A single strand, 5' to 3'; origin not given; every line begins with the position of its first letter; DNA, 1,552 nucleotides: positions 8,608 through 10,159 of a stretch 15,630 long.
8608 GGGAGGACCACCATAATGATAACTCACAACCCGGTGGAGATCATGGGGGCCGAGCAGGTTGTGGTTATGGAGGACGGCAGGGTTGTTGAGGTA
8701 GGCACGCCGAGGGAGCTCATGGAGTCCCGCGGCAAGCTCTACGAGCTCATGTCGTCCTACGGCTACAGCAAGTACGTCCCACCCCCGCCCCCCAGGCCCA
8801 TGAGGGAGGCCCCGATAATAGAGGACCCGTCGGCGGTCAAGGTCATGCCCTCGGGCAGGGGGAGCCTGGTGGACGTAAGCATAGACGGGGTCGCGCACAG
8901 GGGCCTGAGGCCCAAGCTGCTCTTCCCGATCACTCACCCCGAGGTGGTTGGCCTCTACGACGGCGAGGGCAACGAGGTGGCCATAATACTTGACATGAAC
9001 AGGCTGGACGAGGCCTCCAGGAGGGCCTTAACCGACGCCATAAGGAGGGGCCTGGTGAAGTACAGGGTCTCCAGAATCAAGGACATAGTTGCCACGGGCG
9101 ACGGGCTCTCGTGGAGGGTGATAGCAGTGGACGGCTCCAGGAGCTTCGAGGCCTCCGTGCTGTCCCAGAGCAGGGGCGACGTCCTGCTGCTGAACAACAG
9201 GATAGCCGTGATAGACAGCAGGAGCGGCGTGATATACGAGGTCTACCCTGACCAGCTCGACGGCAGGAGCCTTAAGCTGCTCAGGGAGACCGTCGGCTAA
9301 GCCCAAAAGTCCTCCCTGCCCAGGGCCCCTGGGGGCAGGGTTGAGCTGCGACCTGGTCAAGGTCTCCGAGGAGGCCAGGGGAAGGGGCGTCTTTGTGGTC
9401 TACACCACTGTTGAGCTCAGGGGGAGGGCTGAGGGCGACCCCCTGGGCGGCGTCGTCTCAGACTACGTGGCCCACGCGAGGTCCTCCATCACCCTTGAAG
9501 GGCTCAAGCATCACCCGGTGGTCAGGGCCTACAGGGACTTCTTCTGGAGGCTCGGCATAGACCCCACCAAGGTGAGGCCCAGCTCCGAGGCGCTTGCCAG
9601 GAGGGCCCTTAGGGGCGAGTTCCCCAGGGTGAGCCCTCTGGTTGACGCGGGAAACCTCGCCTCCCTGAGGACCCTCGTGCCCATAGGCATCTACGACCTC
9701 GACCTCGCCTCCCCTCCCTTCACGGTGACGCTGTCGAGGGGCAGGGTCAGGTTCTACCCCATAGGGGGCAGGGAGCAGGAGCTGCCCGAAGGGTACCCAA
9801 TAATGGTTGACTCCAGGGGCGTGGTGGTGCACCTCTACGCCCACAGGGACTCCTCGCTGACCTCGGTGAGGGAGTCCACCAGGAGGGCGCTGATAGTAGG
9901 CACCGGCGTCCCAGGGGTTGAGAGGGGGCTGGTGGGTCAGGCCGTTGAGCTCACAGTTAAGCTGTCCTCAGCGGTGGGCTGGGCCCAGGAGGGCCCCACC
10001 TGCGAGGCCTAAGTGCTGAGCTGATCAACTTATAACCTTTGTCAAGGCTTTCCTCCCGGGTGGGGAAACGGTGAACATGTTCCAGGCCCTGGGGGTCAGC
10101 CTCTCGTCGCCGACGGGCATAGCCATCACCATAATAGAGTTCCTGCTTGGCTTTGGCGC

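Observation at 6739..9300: ABC exporter decorated with three homologous PH-like modules (one N-terminal, two C-terminal) and a poly-proline linker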

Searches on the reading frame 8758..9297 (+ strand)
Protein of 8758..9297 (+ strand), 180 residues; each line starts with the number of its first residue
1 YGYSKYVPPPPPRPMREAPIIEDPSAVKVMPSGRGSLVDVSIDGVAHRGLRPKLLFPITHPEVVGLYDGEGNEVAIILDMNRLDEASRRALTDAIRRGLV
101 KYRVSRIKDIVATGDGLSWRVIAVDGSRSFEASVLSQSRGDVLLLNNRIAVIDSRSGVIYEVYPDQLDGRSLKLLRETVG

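Call 8: search_protein_families(library=pfam, proteins=[window:8758-9297:+], max_evalue=10)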
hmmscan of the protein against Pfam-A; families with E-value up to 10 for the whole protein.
seq(180 aa): 2 families
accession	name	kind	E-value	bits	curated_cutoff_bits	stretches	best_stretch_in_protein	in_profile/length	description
PF08909.16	DUF1854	-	4.2e-28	98.2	26.8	1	47-177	1-129/130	Domain of unknown function (DUF1854)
PF03369.18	Herpes_UL3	-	0.24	12.4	25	1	81-101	9-29/135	Herpesvirus UL3 protein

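Call 23: search_solved_structures(query=window:8764-9297:+, max_evalue=10, show_alignments=2)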
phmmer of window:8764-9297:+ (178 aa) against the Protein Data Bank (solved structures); distinct sequences matched with E-value up to 10: 9.
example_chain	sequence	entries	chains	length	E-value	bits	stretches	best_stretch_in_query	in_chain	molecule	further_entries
8p4z_A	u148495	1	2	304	1.1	12.2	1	40-78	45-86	Cyclin-dependent kinase 7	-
1ua2_A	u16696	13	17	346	1.3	12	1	40-78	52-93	Cell division protein kinase 7 | Cyclin-dependent kinase 7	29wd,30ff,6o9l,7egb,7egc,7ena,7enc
6xd3_J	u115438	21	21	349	1.3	12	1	40-78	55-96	Cyclin-dependent kinase 7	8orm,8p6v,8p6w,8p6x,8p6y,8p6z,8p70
8r9b_A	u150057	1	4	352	1.4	11.9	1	40-78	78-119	Cyclin-dependent kinase 7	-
8r99_A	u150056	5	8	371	1.5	11.8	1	40-78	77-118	Cyclin-dependent kinase 7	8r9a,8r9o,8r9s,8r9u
8p7l_J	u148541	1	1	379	1.5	11.8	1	40-78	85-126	Cyclin-dependent kinase 7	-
6xbz_J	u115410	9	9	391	1.6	11.7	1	40-78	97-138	Cyclin-dependent kinase 7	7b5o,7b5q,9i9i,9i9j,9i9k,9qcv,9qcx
8gxq_HI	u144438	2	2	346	1.6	11.7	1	40-78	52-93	Cyclin-dependent kinase 7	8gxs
9hix_J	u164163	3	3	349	1.7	11.6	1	40-76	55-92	Cyclin-dependent kinase 7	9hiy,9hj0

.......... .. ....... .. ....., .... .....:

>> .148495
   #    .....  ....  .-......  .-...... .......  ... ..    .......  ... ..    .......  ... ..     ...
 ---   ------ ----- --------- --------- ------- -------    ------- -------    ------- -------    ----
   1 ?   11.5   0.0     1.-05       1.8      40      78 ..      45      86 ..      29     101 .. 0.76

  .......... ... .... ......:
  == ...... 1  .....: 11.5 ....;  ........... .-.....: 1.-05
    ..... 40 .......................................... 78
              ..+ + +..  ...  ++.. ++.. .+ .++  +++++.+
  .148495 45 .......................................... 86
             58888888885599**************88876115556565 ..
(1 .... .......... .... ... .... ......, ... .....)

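Call 25: search_protein_families(library=ncbifam, proteins=[window:8764-9297:+], max_evalue=10)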
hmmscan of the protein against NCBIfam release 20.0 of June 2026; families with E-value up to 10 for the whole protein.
window:8764-9297:+ (178 aa): 1 family
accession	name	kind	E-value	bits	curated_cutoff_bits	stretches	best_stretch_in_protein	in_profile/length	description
NF052234.1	CphA_assoc_prot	equivalog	1.6e-10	40.9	150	1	32-174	8-149/152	cyanophycin metabolism-associated DUF1854 family protein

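Call 30: predict_structure(alignment_id=A2)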
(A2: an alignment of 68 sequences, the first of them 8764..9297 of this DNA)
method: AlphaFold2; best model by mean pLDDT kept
length: 178 residues; sequences in the alignment: 68
mean_pLDDT: 92.5   pTM: 0.68
mean pLDDT of the five models: 92.5, 91.7, 91.4, 91.2, 90.3
residues with pLDDT >= 90: 139; 70-90: 37; 50-70: 2; < 50: 0
segments of 3 or more residues with pLDDT < 50: none
pLDDT, mean of each block of 10 residues (from residue 1): 75 84 95 95 97 91 94 96 97 89 97 96 94 93 93 91 97 90
secondary structure, 60 per line:
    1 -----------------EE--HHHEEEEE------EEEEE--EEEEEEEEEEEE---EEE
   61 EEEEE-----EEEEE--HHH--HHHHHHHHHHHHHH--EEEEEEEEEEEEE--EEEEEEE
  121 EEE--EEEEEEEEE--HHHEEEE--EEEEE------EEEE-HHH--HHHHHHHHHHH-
elements in order: E25-29 E36-40 E43-54 E58-65 E71-75 H83-96 E99-111 E114-123 E126-134 E140-143 E146-150 E157-160 H167-177

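Call 36: find_homologous_proteins(query=window:8830-9297:+, max_evalue=0.001)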
Query window:8830-9297:+: 99 candidates shared short words with the query, none scored E <= 0.001.

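Call 47: search_solved_structures(query=A4, max_evalue=10, show_alignments=2)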
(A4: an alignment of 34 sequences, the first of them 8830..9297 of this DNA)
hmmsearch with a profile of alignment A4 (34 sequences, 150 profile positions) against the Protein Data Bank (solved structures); distinct sequences matched with E-value up to 10: 6.
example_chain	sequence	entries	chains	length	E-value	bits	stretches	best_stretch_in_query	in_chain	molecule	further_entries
6frg_A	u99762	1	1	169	0.46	13.3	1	69-112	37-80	Replicative DNA helicase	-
6fre_A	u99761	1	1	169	0.52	13.1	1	69-112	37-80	Replicative DNA helicase,Replicative DNA helicase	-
6avz_B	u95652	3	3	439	0.64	12.8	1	46-119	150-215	HopQ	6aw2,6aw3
6frh_A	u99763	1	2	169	0.89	12.4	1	70-112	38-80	Replicative DNA helicase,Replicative DNA helicase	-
5yzo_A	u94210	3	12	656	1.3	11.9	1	15-47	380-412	Acyl-peptide hydrolase, putative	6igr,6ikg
5yzm_A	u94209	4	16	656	1.3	11.9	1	15-47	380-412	Acyl-peptide hydrolase, putative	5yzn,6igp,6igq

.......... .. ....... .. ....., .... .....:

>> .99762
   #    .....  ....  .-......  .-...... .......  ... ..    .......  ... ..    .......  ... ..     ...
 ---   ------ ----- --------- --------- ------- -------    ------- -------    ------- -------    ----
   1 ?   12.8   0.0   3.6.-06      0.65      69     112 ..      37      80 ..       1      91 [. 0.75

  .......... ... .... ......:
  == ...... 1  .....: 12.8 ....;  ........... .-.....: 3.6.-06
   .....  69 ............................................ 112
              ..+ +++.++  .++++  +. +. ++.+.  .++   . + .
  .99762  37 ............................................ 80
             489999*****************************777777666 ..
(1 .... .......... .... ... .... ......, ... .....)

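Call 48: search_protein_families(library=pfam, alignment_id=A4, max_evalue=1)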
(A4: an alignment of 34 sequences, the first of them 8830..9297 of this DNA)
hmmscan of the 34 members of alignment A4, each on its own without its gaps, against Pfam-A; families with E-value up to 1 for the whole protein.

A. member 1, window:8830-9297:+ (156 aa): 2 families
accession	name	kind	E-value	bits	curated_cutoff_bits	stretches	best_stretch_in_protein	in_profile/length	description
PF08909.16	DUF1854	-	2.9e-28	98.8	26.8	1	23-153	1-129/130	Domain of unknown function (DUF1854)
PF03369.18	Herpes_UL3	-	0.18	12.8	25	1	57-77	9-29/135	Herpesvirus UL3 protein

B. families by the number of members that match (of 34 scanned): 20 families
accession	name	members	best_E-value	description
PF08909.16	DUF1854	34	1.7e-37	Domain of unknown function (DUF1854)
PF02505.19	MCR_D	3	0.0074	Methyl-coenzyme M reductase operon protein D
PF25513.1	P2_C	1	0.018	Viral coat protein P2 C-terminal domain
PF02876.24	Stap_Strp_tox_C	1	0.03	Staphylococcal/Streptococcal toxin, beta-grasp domain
PF01957.25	NfeD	1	0.044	NfeD-like C-terminal, partner-binding domain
PF19607.4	DUF6112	1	0.058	Family of unknown function (DUF6112)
PF20260.4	PUA_4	1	0.079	RNA methyltransferase PUA domain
PF01043.26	SecA_PP_bind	1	0.088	SecA preprotein cross-linking domain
PF21464.2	flgE_D3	1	0.089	Flagellar hook protein FlgE, D3 domain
PF08402.16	TOBE_2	1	0.089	TOBE domain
PF03633.20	Glyco_hydro_65C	1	0.091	Glycosyl hydrolase family 65, C-terminal domain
PF06586.17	TraK_N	1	0.096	TraK N-terminal domain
PF04014.23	MazE_antitoxin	1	0.11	Antidote-toxin recognition MazE, bacterial antitoxin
PF21226.3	MalQ_N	1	0.13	MalQ N-terminal beta sandwich domain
PF08200.17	Phage_1_1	1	0.15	Bacteriophage 1.1 Protein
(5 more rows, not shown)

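Call 72: fold_search(model_id=the predicted structure, library=pdb)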
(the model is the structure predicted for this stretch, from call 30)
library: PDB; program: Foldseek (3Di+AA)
matches with E <= 10: 962; with E <= 0.001: 0
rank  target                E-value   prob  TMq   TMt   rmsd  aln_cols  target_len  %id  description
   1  4uzr_A                2.7e-02  0.16  0.16  0.16  15.2       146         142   11  Crystal Structure of Pyrococcus horikoshii Ph1500 (released 2015-10-07)
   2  5d8e_C                7.4e-02  0.82  0.20  0.31   7.8        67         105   16  crystal structure of SSB from homo sapiens (released 2016-08-17)
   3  6w40_B                8.3e-02  0.20  0.15  0.21  11.1       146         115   15  An enumerative algorithm for de novo design of proteins with diverse pocket structures (released 2020-04-08)
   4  9bap                  1.1e-01  0.97  0.33  0.08   4.6       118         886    7  CryoEM structure of Apo-DIM2 (released 2024-07-24)
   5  9b1d_H                1.5e-01  0.69  0.21  0.10   5.0        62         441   21  Cryo-EM structure of native SWR1 bound to DNA (composite structure) (released 2024-10-09)
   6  8txr_A                1.5e-01  0.35  0.17  0.09   7.6        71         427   14  E. coli ExoVII(H238A) (released 2024-01-31)
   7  1eif                  1.5e-01  0.21  0.14  0.18  16.1        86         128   16  EUKARYOTIC TRANSLATION INITIATION FACTOR 5A FROM METHANOCOCCUS JANNASCHII (released 1998-10-14)
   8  5d8e_A                1.9e-01  0.69  0.20  0.31   8.0        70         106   18  crystal structure of SSB from homo sapiens (released 2016-08-17)
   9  5e4w_C                2.3e-01  0.18  0.14  0.21  15.6        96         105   11  Crystal structure of cpSRP43 chromodomains 2 and 3 in complex with the Alb3 tail (released 2015-12-02)
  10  6w90                  2.4e-01  0.12  0.14  0.18  14.9       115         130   12  De novo designed NTF2 fold protein NT-9 (released 2020-08-19)
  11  5tph_A                2.5e-01  0.38  0.14  0.21  11.7        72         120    6  Crystal structure of a de novo designed protein homodimer with curved beta-sheet (released 2017-01-25)
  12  7dru_D                2.5e-01  0.20  0.19  0.23   8.5        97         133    8  Crystal Structure of the Dog Lipocalin Allergen Can f 1 (released 2021-11-10)
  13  8eu9_W                2.7e-01  0.21  0.18  0.09   6.6        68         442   15  Class1 of the INO80-Nucleosome complex (released 2023-07-12)
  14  4l5r_C                2.7e-01  0.15  0.26  0.25  12.2       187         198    7  Crystal structure of p202 HIN1 in complex with 20-mer dsDNA (released 2013-07-31)
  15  6fhs_D                2.8e-01  0.54  0.22  0.10   5.3        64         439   19  CryoEM Structure of INO80core (released 2018-04-25)
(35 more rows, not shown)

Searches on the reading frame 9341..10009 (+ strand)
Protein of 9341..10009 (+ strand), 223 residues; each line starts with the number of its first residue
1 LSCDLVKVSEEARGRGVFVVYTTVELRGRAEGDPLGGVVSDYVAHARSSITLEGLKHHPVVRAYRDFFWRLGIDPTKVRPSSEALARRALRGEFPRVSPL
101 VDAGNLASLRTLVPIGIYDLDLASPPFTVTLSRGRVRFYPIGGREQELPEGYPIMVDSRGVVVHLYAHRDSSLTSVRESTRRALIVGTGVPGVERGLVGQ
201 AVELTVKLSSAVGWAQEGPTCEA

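Call 5: search_protein_families(library=pfam, proteins=[window:9341-10009:+], max_evalue=0.01)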
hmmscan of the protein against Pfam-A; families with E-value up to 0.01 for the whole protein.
window:9341-10009:+ (223 aa): 1 family
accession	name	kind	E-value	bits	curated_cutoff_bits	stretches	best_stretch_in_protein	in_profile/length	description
PF03483.22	B3_4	-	6.6e-25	88.1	29.3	1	63-192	1-129/174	B3/4 domain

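Call 6: search_protein_families(library=ncbifam, proteins=[window:9341-10009:+], max_evalue=0.01)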
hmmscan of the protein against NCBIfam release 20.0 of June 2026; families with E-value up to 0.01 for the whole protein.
window:9341-10009:+ (223 aa): 2 families
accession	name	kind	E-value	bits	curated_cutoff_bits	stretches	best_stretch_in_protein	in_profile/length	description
TIGR00472.1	pheT_bact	equivalog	0.0018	16.6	402.65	1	67-185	219-336/798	phenylalanine--tRNA ligase subunit beta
TIGR00471.1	pheT_arch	equivalog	0.0091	14.5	282.65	0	106-143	129-167/551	phenylalanine--tRNA ligase subunit beta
